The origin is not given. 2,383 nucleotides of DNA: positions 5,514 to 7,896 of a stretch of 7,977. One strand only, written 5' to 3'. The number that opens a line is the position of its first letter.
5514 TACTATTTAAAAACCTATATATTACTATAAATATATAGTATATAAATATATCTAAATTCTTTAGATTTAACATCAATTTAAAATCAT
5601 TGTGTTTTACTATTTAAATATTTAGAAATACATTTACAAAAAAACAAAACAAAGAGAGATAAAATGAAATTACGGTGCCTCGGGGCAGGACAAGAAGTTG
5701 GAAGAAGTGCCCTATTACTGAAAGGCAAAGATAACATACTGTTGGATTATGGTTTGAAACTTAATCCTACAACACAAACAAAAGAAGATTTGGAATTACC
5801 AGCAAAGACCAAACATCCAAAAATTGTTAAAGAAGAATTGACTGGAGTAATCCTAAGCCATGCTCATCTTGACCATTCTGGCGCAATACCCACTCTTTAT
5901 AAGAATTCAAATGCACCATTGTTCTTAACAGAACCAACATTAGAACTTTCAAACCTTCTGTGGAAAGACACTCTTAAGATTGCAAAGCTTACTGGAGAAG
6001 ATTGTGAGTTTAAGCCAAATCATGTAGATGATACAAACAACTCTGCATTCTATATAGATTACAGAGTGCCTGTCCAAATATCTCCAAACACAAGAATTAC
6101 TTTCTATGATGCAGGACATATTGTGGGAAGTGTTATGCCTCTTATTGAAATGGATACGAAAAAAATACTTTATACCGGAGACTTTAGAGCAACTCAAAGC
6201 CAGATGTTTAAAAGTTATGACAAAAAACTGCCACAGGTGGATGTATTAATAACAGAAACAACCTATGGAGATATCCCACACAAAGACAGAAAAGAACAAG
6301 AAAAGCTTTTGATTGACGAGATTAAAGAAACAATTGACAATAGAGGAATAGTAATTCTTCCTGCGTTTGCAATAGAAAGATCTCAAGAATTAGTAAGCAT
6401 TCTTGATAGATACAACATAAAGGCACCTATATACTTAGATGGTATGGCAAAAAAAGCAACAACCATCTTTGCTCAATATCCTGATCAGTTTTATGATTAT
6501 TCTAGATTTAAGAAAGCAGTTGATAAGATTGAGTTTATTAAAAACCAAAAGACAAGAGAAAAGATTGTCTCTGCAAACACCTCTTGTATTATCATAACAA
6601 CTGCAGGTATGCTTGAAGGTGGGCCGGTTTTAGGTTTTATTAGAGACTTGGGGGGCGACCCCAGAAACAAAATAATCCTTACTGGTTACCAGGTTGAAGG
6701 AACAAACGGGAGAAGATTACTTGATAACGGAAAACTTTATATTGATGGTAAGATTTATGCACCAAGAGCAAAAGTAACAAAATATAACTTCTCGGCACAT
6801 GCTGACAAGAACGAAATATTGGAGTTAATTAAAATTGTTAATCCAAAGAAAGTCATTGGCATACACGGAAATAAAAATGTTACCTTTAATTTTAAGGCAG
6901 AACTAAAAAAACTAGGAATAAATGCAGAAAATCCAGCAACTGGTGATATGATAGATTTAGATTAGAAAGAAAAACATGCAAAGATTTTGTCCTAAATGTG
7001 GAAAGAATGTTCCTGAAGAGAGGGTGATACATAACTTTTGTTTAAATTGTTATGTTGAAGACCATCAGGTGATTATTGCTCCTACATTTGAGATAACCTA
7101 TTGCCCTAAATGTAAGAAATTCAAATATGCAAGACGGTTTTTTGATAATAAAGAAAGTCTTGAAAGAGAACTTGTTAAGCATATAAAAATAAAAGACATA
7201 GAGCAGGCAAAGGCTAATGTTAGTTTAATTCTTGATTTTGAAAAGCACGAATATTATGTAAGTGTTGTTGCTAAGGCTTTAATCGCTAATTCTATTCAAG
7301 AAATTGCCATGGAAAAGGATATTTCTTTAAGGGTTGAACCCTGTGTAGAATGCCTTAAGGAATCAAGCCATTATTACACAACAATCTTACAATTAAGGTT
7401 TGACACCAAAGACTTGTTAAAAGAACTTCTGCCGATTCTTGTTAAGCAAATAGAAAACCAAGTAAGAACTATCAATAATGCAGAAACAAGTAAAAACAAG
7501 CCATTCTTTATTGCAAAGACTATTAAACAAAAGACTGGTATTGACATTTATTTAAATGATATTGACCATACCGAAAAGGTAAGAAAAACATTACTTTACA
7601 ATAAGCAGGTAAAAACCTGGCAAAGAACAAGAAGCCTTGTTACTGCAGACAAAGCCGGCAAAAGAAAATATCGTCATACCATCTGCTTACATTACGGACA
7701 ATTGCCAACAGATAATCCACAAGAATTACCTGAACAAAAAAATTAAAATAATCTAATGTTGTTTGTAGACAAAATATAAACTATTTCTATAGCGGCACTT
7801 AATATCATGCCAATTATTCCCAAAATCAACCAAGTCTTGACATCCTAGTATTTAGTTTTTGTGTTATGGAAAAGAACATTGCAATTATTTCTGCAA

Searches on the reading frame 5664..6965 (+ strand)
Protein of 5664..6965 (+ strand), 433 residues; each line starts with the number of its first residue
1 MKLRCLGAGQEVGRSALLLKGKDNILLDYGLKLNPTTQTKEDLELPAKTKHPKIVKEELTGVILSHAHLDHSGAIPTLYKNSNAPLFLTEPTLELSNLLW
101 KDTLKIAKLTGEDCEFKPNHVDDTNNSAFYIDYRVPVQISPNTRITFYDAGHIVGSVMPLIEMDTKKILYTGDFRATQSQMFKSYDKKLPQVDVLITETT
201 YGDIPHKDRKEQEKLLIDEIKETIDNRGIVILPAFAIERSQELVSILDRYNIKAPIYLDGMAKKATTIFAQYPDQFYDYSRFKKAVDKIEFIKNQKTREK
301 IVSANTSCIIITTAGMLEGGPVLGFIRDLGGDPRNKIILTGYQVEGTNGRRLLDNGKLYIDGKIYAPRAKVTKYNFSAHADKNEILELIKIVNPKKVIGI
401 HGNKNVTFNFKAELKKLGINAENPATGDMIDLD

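Call 8: search_protein_families(library=pfam, proteins=[window:5664-6965:+], max_evalue=0.1)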
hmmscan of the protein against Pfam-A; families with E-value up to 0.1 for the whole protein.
window:5664-6965:+ (433 aa): 6 families
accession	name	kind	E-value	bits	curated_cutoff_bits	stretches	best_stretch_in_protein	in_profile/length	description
PF10996.14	Beta-Casp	-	7.1e-24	85.1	27.7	1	241-352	2-120/120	Beta-Casp domain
PF07521.17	RMMBL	-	2.5e-13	50.2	21.6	1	368-422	5-61/63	Zn-dependent metallo-hydrolase RNA specificity domain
PF16661.11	Lactamase_B_6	-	1.3e-09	38.2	27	1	24-184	8-172/193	Metallo-beta-lactamase superfamily domain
PF12706.13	Lactamase_B_2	-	1.6e-08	34.9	27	1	51-201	20-166/200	Beta-lactamase superfamily domain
PF00753.33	Lactamase_B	-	2.9e-07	31.1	22.7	1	20-122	13-97/196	Metallo-beta-lactamase superfamily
PF13483.12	Lactamase_B_3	-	0.005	17.3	24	0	13-197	6-131/160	Beta-lactamase superfamily domain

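Call 9: search_protein_families(library=ncbifam, proteins=[window:5664-6965:+], max_evalue=0.1)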
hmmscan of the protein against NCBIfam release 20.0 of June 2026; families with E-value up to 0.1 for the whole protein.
window:5664-6965:+ (433 aa): 21 families
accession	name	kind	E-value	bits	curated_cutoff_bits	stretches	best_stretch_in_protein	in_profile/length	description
TIGR03675.1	arCOG00543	equivalog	8e-99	331.6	580.2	1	2-430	176-628/631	beta-CASP ribonuclease aCPSF1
NF045584.1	cas14_MBL_CASP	equivalog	5e-76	256.3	800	1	1-417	1-427/612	type VII CRISPR-associated protein Cas14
TIGR04122.1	Xnuc_lig_assoc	equivalog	2.4e-18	66.1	325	1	142-289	77-223/326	ligase-associated DNA damage response exonuclease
TIGR00649.1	MG423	subfamily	1.5e-17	63.3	400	1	2-423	2-405/546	RNase J family beta-CASP ribonuclease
NF047419.1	RNase_J1_RnjA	exception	2e-10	40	820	1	5-260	6-251/549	ribonuclease J1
NF012229.1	bla_class_B_core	domain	2.5e-05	24.5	100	1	17-121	19-103/139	metallo-beta-lactamase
NF001911.0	PRK00685.1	equivalog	0.00019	21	144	1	12-102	6-81/228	metal-dependent hydrolase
NF033185.1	B3_Acin_new2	exception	0.00077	18.7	625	1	15-88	53-119/285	putative subclass B3 metallo-beta-lactamase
TIGR00361.1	ComEC_Rec2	equivalog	0.00096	17.4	190.05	1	13-185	451-595/663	DNA internalization-related competence protein ComEC/Rec2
NF033105.1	bla_subclass_B3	equivalog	0.0024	17.2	240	1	61-91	64-94/257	subclass B3 metallo-beta-lactamase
NF041257.1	GntH_guanitoxin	equivalog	0.0032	16.4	333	0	54-81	63-90/374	guanitoxin biosynthesis MBL fold metallo-hydrolase GntH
TIGR02651.1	RNase_Z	equivalog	0.0093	15.1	292.95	0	161-212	197-243/302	ribonuclease Z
NF000439.2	blaAIM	exception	0.014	14.9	675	1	56-94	94-132/303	AIM family subclass B3 metallo-beta-lactamase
NF047976.1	lactonase_AhlS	equivalog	0.02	14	475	0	38-77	83-122/276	AhlS family quorum-quenching N-acyl homoserine lactonase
NF033106.1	blaL1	exception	0.038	12.9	560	1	49-85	88-124/290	L1 family subclass B3 metallo-beta-lactamase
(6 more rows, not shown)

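Call 12: find_encoding_contigs(protein=window:5664-6965:+, flank=10000, max_places=6)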
Protein window:5664-6965:+ (433 aa): no gene with exactly this product is on record in the collection.

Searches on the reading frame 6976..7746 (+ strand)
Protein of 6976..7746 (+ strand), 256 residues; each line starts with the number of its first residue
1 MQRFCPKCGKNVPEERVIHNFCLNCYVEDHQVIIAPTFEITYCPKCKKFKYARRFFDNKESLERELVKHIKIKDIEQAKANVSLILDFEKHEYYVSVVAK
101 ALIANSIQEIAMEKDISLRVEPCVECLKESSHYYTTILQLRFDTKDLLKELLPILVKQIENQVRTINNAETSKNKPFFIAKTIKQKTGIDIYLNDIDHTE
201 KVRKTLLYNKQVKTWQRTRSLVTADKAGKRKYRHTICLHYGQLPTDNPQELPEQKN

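Call 8: search_protein_families(library=pfam, proteins=[window:6976-7746:+], max_evalue=0.1)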
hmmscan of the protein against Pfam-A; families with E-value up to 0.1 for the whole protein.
window:6976-7746:+ (256 aa): 4 families
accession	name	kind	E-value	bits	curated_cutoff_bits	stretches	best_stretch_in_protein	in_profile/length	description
PF04981.18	NMD3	-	1e-26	94.4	24.9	1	5-238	1-241/243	NMD3 family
PF13248.11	Zn_ribbon_3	-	0.041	13.8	27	0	5-25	5-22/26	zinc-ribbon domain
PF12006.13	DUF3500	-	0.044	13.8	27.2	1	19-83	115-178/297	Protein of unknown function (DUF3500)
PF18439.7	zf_UBZ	-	0.051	13.7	25.6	0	4-15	4-15/32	Ubiquitin-Binding Zinc Finger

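Call 9: search_protein_families(library=ncbifam, proteins=[window:6976-7746:+], max_evalue=0.1)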
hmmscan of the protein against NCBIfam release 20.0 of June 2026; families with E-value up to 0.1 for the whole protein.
window:6976-7746:+ (256 aa): 0 families
